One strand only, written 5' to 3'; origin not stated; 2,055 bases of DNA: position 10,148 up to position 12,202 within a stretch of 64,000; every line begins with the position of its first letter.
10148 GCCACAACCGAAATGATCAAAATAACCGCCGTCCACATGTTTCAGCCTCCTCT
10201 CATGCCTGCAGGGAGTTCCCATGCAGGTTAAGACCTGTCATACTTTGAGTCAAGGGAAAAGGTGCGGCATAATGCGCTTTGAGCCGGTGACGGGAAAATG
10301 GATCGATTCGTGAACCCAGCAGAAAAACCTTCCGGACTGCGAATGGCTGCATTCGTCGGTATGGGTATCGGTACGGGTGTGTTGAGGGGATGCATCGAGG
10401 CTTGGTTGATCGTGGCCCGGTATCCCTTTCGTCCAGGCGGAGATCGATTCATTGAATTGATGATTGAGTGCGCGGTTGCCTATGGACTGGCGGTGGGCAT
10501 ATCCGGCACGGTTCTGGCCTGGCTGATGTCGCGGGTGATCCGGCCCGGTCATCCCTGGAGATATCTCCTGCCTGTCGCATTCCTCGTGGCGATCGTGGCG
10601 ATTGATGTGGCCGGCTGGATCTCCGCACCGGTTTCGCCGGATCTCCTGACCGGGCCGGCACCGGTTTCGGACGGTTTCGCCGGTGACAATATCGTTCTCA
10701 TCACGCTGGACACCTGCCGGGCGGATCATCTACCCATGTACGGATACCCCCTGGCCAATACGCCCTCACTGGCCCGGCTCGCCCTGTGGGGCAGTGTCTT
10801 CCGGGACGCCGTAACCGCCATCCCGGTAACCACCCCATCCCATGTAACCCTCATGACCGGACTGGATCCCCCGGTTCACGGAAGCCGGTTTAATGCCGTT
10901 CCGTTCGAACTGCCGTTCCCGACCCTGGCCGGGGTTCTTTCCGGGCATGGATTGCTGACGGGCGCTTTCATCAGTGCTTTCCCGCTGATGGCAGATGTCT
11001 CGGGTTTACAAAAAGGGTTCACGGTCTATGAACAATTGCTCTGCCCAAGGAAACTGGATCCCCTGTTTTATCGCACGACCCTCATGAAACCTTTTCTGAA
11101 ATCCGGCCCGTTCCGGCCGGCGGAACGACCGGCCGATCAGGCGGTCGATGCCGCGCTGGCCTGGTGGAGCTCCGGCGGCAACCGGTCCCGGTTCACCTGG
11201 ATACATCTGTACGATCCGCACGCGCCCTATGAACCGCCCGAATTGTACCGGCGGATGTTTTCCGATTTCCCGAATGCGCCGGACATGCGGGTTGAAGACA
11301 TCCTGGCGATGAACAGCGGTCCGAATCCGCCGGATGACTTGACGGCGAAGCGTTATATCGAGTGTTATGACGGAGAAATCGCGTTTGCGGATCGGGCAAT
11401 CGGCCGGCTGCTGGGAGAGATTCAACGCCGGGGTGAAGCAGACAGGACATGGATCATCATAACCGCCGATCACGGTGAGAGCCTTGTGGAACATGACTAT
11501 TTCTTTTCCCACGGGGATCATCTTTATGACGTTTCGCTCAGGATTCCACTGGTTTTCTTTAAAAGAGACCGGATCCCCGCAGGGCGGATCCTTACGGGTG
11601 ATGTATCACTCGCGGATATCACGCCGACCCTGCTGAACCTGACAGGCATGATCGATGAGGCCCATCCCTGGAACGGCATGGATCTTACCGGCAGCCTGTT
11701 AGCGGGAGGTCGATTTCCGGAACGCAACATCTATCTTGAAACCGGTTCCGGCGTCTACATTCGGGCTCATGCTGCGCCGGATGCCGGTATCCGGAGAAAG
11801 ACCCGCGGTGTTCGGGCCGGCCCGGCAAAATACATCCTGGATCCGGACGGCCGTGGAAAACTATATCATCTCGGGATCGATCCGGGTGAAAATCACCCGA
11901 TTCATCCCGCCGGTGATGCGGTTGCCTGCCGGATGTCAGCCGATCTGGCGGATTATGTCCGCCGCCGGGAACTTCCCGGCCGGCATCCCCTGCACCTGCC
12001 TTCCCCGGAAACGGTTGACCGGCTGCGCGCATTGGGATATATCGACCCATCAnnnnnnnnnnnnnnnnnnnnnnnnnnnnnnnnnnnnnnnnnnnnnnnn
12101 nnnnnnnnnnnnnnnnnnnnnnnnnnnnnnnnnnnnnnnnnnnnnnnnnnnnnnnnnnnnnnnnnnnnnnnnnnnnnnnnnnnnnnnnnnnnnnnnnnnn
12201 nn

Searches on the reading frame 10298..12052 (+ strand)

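Call 55: search_protein_families(library=pfam, proteins=[window:10298-12052:+], max_evalue=0.0001)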
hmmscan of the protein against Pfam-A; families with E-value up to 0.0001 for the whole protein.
window:10298-12052:+ (585 aa): 2 families
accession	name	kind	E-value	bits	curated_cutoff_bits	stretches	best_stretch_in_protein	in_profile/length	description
PF00884.28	Sulfatase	-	3.6e-38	132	25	1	131-451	2-301/301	Sulfatase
PF01663.27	Phosphodiest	-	5.8e-11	43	23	1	133-195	2-61/342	Type I phosphodiesterase / nucleotide pyrophosphatase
